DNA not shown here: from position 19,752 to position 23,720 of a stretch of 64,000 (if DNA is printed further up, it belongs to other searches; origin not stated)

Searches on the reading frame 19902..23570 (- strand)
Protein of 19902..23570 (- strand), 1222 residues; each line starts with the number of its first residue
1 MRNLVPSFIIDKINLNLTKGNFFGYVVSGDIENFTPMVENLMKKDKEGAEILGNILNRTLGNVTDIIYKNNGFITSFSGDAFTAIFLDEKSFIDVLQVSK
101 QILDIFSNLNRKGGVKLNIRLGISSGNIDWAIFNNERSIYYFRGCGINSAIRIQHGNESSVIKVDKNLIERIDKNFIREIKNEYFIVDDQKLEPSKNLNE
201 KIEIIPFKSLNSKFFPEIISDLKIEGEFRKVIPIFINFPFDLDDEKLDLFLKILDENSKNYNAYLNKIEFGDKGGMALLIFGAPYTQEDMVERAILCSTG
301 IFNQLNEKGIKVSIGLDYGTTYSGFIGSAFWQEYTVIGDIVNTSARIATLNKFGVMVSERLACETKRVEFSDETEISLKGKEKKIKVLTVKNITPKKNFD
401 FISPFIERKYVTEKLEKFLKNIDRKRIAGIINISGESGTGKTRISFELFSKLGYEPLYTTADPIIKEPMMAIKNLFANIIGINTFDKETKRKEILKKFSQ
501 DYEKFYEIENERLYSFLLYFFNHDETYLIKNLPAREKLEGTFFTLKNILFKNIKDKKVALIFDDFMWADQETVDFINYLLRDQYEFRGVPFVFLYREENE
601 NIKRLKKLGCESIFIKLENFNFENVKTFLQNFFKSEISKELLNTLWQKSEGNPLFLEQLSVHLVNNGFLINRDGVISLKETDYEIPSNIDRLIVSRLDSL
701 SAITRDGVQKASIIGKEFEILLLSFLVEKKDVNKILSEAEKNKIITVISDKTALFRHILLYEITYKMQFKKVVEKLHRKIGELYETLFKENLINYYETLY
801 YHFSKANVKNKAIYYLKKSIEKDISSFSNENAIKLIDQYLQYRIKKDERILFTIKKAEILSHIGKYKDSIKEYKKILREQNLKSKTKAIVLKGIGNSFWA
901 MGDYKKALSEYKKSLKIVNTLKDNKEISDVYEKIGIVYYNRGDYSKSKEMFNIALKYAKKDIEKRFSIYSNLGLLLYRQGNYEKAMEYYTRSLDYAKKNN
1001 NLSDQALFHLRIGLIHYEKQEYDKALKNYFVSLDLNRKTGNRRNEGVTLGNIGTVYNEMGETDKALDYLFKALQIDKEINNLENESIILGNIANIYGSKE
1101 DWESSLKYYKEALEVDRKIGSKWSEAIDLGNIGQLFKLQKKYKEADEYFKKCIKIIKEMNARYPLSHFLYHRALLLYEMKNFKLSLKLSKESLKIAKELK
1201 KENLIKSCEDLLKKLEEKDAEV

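Call 88: search_protein_families(library=pfam, proteins=[window:19902-23570:-], max_evalue=0.00001)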
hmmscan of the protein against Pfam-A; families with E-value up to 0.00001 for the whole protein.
window:19902-23570:- (1222 aa): 14 families
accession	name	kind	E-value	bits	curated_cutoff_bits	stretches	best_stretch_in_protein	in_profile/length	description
PF13424.12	TPR_12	-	1.2e-47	160.5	30.1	3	1087-1157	4-76/77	Tetratricopeptide repeat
PF00515.34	TPR_1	-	1.2e-36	123.4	27.8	1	968-996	3-31/34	Tetratricopeptide repeat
PF07719.23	TPR_2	-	5.3e-31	104.6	27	1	968-999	3-34/34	Tetratricopeptide repeat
PF13374.12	TPR_10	-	7.2e-23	80.3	27.5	0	967-997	3-33/42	Tetratricopeptide repeat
PF13176.12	TPR_7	-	2.7e-22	77.3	27.9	0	969-997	2-32/36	Tetratricopeptide repeat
PF13181.12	TPR_8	-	1.1e-21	75.5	25.7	0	967-999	2-34/34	Tetratricopeptide repeat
PF00211.25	Guanylate_cyc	-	5.7e-13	49.3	21.9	1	302-385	92-177/183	Adenylate and Guanylate cyclase catalytic domain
PF13432.12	TPR_16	-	1.7e-12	47.9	32.7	1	934-993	3-58/65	Tetratricopeptide repeat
PF17874.7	TPR_MalT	-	3e-11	43.6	45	1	937-1117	10-192/336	MalT-like TPR region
PF13191.12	AAA_16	-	5.8e-09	37.1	32.6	1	405-583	2-159/167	AAA ATPase domain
PF13414.12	TPR_11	-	8.6e-09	35.4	26.8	0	895-920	1-26/42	TPR repeat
PF13428.12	TPR_14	-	2.8e-08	34.1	23.5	0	972-993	7-28/44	Tetratricopeptide repeat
PF13174.12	TPR_6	-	6.7e-08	33.1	26.3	0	971-991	5-25/33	Tetratricopeptide repeat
PF14938.12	SNAP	-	7.9e-08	32.5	25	0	1037-1153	66-182/282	Soluble NSF attachment protein, SNAP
